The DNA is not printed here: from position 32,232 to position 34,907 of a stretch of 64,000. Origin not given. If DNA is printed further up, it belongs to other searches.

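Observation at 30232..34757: Uncharacterised NHL-propeller / Yip1 / DUF5696-like trio wedged between two ABC permease pairs of a mannan locus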

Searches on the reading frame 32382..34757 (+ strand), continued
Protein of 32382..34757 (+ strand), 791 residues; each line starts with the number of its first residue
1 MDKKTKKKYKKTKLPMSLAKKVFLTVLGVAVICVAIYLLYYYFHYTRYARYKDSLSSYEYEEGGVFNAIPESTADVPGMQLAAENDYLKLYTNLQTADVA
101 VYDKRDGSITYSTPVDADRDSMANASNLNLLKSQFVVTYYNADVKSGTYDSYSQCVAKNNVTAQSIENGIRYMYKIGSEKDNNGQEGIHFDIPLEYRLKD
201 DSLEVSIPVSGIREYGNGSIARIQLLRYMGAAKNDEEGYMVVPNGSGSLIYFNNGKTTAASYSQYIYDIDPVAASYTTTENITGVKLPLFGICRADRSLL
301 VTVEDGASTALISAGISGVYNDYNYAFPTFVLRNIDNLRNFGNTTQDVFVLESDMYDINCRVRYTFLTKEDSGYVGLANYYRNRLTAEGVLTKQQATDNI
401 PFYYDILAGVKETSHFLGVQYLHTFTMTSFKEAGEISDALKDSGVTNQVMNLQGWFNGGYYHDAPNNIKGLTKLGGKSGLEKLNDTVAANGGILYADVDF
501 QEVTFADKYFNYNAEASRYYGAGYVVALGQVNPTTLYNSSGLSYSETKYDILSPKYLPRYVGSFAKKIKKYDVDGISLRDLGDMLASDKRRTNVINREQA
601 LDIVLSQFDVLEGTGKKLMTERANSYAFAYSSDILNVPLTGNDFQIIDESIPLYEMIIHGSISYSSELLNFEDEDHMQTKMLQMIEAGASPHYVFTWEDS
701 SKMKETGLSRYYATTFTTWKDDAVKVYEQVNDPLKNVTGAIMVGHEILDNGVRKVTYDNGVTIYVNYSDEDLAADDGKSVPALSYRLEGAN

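Call 37: search_solved_structures(query=A2, max_evalue=10, show_alignments=4)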
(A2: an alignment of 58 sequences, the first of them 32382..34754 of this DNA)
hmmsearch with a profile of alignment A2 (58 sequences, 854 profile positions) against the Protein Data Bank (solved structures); distinct sequences matched with E-value up to 10: 9.
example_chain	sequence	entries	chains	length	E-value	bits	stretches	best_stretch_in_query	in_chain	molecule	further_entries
8rzk_A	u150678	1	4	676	1.2e-09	40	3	419-559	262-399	Conserved hypothetical periplasmic protein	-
8rzg_A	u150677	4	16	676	1.2e-09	40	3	419-559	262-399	Conserved hypothetical periplasmic protein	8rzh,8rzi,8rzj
5opq_A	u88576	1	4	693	1.3e-09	39.8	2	419-559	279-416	3,6-anhydro-D-galactosidase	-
5wzq_A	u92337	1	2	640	4.5e-08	34.8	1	428-585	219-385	Alpha-N-acetylgalactosaminidase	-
5wzn_A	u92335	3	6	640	8.2e-08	33.9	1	429-563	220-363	Alpha-N-acetylgalactosaminidase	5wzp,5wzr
8orp_A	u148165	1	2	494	0.26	12.4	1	533-608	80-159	Alpha-amylase A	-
8or6_A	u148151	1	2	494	0.26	12.4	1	533-608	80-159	Alpha-amylase A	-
6jpr_B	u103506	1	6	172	0.84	10.7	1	636-696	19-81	Phycocyanin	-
9o17_AN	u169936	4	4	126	2.3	9.2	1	472-519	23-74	Small ribosomal subunit protein uS11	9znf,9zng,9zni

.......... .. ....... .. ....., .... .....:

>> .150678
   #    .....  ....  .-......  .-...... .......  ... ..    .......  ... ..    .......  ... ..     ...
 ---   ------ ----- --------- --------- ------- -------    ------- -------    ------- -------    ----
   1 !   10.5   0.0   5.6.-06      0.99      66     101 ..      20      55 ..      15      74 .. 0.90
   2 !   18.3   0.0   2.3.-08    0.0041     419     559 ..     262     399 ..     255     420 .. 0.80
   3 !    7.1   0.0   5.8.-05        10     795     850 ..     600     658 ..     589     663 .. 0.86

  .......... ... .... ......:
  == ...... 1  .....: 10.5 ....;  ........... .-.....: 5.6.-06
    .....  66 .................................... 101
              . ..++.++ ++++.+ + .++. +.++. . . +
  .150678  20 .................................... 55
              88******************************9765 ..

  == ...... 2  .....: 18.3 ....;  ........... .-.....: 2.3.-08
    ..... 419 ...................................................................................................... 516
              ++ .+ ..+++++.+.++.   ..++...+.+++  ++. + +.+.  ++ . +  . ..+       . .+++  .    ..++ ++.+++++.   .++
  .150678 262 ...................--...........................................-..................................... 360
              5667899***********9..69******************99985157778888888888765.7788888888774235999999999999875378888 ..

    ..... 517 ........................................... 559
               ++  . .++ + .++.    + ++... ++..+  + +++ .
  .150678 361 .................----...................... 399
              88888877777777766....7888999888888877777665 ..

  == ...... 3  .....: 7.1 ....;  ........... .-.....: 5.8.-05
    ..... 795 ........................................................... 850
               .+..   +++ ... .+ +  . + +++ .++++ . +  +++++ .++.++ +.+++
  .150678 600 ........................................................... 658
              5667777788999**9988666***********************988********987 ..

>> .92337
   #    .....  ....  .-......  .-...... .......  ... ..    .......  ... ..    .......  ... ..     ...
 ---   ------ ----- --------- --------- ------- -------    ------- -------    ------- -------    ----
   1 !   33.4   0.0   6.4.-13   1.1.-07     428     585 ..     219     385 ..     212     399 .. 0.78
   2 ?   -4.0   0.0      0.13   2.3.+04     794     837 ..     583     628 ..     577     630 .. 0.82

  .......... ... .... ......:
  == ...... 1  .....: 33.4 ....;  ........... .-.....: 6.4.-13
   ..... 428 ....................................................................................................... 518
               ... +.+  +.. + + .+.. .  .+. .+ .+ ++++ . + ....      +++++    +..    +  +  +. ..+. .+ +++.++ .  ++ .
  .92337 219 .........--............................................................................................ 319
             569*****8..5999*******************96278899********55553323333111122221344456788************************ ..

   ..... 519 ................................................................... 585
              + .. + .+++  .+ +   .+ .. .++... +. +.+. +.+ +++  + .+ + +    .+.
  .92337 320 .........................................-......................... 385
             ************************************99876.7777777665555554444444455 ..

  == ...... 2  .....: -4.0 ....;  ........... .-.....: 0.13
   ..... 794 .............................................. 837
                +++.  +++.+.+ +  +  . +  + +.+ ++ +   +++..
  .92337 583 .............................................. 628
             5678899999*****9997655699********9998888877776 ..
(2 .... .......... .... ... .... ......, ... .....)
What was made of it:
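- On GH129: Only a 58-sequence profile reaches GH129 (E = 1e-9), and only over the N-domain, the first half of the barrel and the C-terminal domain (call 37).
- Tried and rejected: Only the diverse profile worked (call 37).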

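Call 39: find_homologous_proteins(query=A2, max_evalue=1e-20)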
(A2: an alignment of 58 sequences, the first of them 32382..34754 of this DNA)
Query A2 (58 sequences) (791 aa, profile of the alignment): 1069 proteins with E <= 1e-20 among 8000 candidates; the best 120 are listed.
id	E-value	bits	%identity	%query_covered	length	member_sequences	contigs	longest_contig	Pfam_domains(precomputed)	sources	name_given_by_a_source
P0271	0.0e+0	1104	49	77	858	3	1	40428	PF18952.7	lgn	-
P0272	0.0e+0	1099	42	74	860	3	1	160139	PF18952.7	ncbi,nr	ncbi:MAG: hypothetical protein GX308_07615 [Epulopiscium sp.]|nr:hypothetical protein [Candidatus Ep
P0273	0.0e+0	1096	46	76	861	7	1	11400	PF18952.7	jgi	jgi:hypothetical protein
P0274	0.0e+0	1092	47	76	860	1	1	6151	PF18952.7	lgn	-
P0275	0.0e+0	1091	46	76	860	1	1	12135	PF18952.7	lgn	-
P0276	0.0e+0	1087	54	77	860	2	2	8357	PF18952.7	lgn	-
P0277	0.0e+0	1087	48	76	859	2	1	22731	PF18952.7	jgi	-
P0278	0.0e+0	1086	53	77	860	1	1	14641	PF18952.7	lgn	-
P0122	0.0e+0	1085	52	77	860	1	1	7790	PF18952.7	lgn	-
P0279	0.0e+0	1085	47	80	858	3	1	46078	PF18952.7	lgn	-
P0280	0.0e+0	1085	39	76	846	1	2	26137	PF18952.7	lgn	-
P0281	0.0e+0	1085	39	76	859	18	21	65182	PF18952.7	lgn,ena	-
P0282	0.0e+0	1084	52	76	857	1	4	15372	PF18952.7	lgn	-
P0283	0.0e+0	1084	51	76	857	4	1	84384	PF18952.7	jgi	jgi:hypothetical protein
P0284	0.0e+0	1083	39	76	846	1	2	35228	PF18952.7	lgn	-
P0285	0.0e+0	1079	47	76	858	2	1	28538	PF18952.7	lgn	-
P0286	0.0e+0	1078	48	77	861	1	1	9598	PF18952.7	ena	-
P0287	0.0e+0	1078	51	76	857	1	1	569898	PF18952.7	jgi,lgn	jgi:hypothetical protein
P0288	0.0e+0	1077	48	76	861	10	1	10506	PF18952.7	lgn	-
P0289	0.0e+0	1077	46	77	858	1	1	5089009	PF18952.7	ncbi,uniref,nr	ncbi:DUF5696 domain-containing protein [Anaeromicropila herbilytica]|uniref:Uncharacterized protein 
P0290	0.0e+0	1076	47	76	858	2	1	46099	PF18952.7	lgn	-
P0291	0.0e+0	1074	48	84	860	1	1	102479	PF18952.7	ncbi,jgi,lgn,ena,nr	ncbi:MAG: hypothetical protein E7256_14840 [Lachnospiraceae bacterium]|nr:hypothetical protein [Lach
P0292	0.0e+0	1074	52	77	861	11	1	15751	PF18952.7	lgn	-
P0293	0.0e+0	1073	45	76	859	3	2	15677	PF18952.7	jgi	-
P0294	0.0e+0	1072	53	77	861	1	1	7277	PF18952.7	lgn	-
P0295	0.0e+0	1071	37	76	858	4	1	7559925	PF18952.7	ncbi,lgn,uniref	ncbi:DUF5696 domain-containing protein [Paenibacillus sp. FSL K6-3182]|uniref:DUF5696 domain-contain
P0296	0.0e+0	1071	48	76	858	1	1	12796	PF18952.7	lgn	-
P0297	0.0e+0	1069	47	76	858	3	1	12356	PF18952.7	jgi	jgi:hypothetical protein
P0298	0.0e+0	1069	53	77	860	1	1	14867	PF18952.7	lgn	-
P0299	0.0e+0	1069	56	77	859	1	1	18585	PF18952.7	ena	-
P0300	0.0e+0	1069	53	77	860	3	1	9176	PF18952.7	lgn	-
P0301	0.0e+0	1067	46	75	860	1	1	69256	PF18952.7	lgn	-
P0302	0.0e+0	1067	46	76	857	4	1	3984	PF18952.7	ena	-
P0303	0.0e+0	1067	45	76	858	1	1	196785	PF18952.7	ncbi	-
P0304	0.0e+0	1066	47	76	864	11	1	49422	PF18952.7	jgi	-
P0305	0.0e+0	1066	56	77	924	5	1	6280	PF18952.7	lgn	-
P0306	0.0e+0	1066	46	76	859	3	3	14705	PF18952.7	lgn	-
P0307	0.0e+0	1065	53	83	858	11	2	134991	PF18952.7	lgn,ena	-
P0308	0.0e+0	1065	38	76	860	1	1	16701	PF18952.7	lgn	-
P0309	0.0e+0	1063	56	77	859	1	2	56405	PF18952.7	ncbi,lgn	-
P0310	0.0e+0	1063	56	77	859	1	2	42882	PF18952.7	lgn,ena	-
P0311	0.0e+0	1063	46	77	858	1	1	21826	PF18952.7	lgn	-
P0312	0.0e+0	1063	56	77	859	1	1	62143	PF18952.7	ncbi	-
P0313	0.0e+0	1062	45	76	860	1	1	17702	PF18952.7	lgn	-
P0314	0.0e+0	1061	44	76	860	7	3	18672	PF18952.7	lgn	-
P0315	0.0e+0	1061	56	77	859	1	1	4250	PF18952.7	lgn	-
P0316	0.0e+0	1061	55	77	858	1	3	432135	PF18952.7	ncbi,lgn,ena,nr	ncbi:MAG: hypothetical protein IJ468_09790 [Lachnospiraceae bacterium]|nr:hypothetical protein [Lach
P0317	0.0e+0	1061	53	83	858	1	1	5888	PF18952.7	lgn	-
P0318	0.0e+0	1060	52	77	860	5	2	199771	PF18952.7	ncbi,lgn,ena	-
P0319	0.0e+0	1060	53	76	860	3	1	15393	PF18952.7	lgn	-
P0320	0.0e+0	1059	53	83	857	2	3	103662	PF18952.7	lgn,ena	-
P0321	0.0e+0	1059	43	84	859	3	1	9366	PF18952.7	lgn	-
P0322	0.0e+0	1059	37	76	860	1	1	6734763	PF18952.7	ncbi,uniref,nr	ncbi:DUF5696 domain-containing protein [Paenibacillus silvisoli]|uniref:DUF5696 domain-containing pr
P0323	0.0e+0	1059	50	76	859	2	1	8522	PF18952.7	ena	-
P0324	0.0e+0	1059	44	77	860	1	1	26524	PF18952.7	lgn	-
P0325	0.0e+0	1058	52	83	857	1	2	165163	PF18952.7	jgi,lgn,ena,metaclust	metaclust:\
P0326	0.0e+0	1058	56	77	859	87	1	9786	PF18952.7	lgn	-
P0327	0.0e+0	1058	56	77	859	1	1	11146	PF18952.7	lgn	-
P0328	0.0e+0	1058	53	77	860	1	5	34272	PF18952.7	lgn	-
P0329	0.0e+0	1057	52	83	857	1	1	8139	PF18952.7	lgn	-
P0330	0.0e+0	1057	51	77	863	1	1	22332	PF18952.7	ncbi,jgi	-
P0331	0.0e+0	1057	46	76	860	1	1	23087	PF18952.7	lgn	-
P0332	0.0e+0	1057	53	76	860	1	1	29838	PF18952.7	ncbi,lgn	-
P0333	0.0e+0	1057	53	77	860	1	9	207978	PF18952.7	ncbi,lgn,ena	-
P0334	0.0e+0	1056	53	77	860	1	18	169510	PF18952.7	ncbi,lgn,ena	-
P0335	0.0e+0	1056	42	84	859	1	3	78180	PF18952.7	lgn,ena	-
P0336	0.0e+0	1056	46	76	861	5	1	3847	PF18952.7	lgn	-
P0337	0.0e+0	1056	52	83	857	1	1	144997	PF18952.7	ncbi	-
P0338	0.0e+0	1056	52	83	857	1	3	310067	PF18952.7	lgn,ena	-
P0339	0.0e+0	1056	52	77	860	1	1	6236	PF18952.7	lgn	-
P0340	0.0e+0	1056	53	77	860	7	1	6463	PF18952.7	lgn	-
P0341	0.0e+0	1055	53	77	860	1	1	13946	PF18952.7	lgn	-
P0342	0.0e+0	1055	45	76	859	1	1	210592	PF18952.7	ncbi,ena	-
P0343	0.0e+0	1055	53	77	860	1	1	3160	PF18952.7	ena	-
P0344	0.0e+0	1055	45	76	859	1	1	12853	PF18952.7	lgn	-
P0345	0.0e+0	1054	44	76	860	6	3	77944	PF18952.7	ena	-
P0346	0.0e+0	1054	45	76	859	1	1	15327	PF18952.7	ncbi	ncbi:MAG: DUF5696 domain-containing protein [Mobilitalea sp.]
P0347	0.0e+0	1053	46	76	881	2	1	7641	PF18952.7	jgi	jgi:hypothetical protein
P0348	0.0e+0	1053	43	84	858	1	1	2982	PF18952.7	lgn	-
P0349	0.0e+0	1053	54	83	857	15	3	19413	PF18952.7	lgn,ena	-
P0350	0.0e+0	1052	45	76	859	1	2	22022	PF18952.7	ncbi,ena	-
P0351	0.0e+0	1052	46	76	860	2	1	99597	PF18952.7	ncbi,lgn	-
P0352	0.0e+0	1052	56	77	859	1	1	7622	PF18952.7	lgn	-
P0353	0.0e+0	1052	46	76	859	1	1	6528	PF18952.7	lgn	-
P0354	0.0e+0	1052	45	76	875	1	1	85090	PF18952.7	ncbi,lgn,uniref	ncbi:DUF5696 domain-containing protein [Anaerocolumna jejuensis]|uniref:DUF5696 domain-containing pr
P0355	0.0e+0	1052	58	77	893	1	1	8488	PF18952.7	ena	-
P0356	0.0e+0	1051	36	80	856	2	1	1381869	PF18952.7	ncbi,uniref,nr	ncbi:hypothetical protein DL346_12150 [Paenibacillus montanisoli]|uniref:Uncharacterized protein n=2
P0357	0.0e+0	1051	55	77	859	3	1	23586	PF18952.7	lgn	-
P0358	0.0e+0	1051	54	82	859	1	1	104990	PF18952.7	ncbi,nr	ncbi:MAG: DUF5696 domain-containing protein [Lachnospiraceae bacterium]|nr:DUF5696 domain-containing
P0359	0.0e+0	1051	52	77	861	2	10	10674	PF18952.7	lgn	-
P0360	0.0e+0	1051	45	76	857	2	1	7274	PF18952.7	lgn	-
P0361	0.0e+0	1050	56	78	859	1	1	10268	PF18952.7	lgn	-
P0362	0.0e+0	1050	48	98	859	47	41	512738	PF18952.7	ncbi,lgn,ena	-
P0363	0.0e+0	1050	46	76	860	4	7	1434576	PF18952.7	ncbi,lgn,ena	-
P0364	0.0e+0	1050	50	78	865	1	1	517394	PF18952.7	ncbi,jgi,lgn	-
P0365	0.0e+0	1050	47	76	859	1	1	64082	PF18952.7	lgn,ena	-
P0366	0.0e+0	1049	46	76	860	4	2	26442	PF18952.7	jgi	jgi:hypothetical protein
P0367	0.0e+0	1049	56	77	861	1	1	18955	PF18952.7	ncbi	ncbi:MAG: DUF5696 domain-containing protein [Suilimivivens sp.]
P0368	0.0e+0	1049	53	82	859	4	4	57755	PF18952.7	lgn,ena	-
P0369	0.0e+0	1048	57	77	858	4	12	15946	PF18952.7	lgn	-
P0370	0.0e+0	1048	53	77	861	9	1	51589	PF18952.7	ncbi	-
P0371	0.0e+0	1048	52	80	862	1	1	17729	PF18952.7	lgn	-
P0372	0.0e+0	1048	46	76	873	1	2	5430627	PF18952.7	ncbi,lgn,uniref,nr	ncbi:hypothetical protein acsn021_21110 [Anaerocolumna cellulosilytica]|uniref:Uncharacterized prote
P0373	0.0e+0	1048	45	76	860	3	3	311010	PF18952.7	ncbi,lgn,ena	-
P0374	0.0e+0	1047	53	76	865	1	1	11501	PF18952.7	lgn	-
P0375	0.0e+0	1047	45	77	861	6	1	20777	PF18952.7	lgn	-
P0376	0.0e+0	1047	44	77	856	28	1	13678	PF18952.7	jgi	jgi:hypothetical protein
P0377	0.0e+0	1047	53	77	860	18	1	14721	PF18952.7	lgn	-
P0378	0.0e+0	1047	53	77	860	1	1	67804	PF18952.7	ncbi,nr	ncbi:MAG: DUF5696 domain-containing protein [Roseburia sp.]|nr:DUF5696 domain-containing protein [Ro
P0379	0.0e+0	1047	47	76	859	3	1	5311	PF18952.7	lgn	-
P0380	0.0e+0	1047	48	76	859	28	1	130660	PF18952.7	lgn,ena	-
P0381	0.0e+0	1046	55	77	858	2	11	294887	PF18952.7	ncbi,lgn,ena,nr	ncbi:MAG: hypothetical protein IJO65_12005 [Lachnospiraceae bacterium]|nr:hypothetical protein [Lach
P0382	0.0e+0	1046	55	77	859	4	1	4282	PF18952.7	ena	-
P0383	0.0e+0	1046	55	77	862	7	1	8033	PF18952.7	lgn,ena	-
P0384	0.0e+0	1046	56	77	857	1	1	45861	PF18952.7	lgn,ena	-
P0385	0.0e+0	1045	46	76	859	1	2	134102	PF18952.7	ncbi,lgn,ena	-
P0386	0.0e+0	1045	54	77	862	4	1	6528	PF18952.7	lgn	-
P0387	0.0e+0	1045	48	75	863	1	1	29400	PF18952.7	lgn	-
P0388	0.0e+0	1045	46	77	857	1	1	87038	PF18952.7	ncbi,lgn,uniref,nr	ncbi:DUF5696 domain-containing protein [Anaeromicropila populeti]|uniref:Uncharacterized protein n=1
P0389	0.0e+0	1044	55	77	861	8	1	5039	PF18952.7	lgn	-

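Call 41: find_encoding_contigs(protein=P0295, flank=10000, max_places=1)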
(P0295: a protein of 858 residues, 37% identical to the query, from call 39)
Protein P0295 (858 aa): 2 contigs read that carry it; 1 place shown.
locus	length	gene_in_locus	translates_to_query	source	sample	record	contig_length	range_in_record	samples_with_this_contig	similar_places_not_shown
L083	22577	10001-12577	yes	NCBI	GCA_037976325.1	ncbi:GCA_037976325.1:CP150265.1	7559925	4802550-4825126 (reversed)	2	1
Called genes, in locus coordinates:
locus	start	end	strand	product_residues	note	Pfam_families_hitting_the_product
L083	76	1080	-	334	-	PF00356:LacI, PF00532:Peripla_BP_1, PF13377:Peripla_BP_3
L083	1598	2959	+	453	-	PF01547:SBP_bac_1, PF13416:SBP_bac_8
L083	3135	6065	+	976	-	PF01547:SBP_bac_1, PF13416:SBP_bac_8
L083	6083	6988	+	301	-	PF00528:BPD_transp_1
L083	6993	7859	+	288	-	PF00528:BPD_transp_1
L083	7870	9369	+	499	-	PF01436:NHL (faint), PF08450:SGL (faint)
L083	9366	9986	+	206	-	PF04893:Yip1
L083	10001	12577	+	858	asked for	PF18952:DUF5696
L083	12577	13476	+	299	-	PF00528:BPD_transp_1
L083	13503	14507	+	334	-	PF00528:BPD_transp_1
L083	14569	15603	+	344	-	PF02156:Glyco_hydro_26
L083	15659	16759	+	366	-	PF13472:Lipase_GDSL_2 (weak)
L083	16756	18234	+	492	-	PF16990:CBM_35, PF02156:Glyco_hydro_26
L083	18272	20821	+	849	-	PF22666:Glyco_hydro_2_N2, PF00703:Glyco_hydro_2, PF02836:Glyco_hydro_2_C (weak), PF17786:Mannosidase_ig, PF17753:Ig_mannosidase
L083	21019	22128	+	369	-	PF00155:Aminotran_1_2, PF01041:DegT_DnrJ_EryC1 (weak), PF01053:Cys_Met_Meta_PP (weak), PF00266:Aminotran_5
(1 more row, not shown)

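Call 42: find_encoding_contigs(protein=P0378, flank=10000, max_places=1)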
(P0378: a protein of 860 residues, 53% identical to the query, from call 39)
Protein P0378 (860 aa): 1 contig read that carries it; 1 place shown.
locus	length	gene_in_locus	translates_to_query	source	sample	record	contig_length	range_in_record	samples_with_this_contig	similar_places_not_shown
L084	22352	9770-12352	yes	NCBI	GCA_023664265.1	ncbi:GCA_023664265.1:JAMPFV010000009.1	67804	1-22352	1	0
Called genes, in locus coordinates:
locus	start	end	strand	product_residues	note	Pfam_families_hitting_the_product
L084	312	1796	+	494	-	PF16990:CBM_35, PF02156:Glyco_hydro_26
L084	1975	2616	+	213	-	PF04854:DUF624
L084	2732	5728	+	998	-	PF01547:SBP_bac_1, PF13416:SBP_bac_8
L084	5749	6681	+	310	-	PF00528:BPD_transp_1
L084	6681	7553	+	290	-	PF00528:BPD_transp_1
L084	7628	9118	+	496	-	PF01436:NHL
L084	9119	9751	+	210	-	PF04893:Yip1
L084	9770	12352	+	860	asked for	PF18952:DUF5696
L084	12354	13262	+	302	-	PF00528:BPD_transp_1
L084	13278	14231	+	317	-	PF00528:BPD_transp_1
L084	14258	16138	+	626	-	PF18259:CBM65_1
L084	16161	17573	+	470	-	PF01547:SBP_bac_1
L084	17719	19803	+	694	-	PF13188:PAS_8 (weak), PF08447:PAS_3, PF00512:HisKA, PF02518:HATPase_c, PF00072:Response_reg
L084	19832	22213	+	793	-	PF04023:FeoA, PF01926:MMR_HSR1, PF02421:FeoB_N, PF17910:FeoB_Cyto, PF07670:Gate, PF07664:FeoB_C, PF07670:Gate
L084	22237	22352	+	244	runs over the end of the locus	-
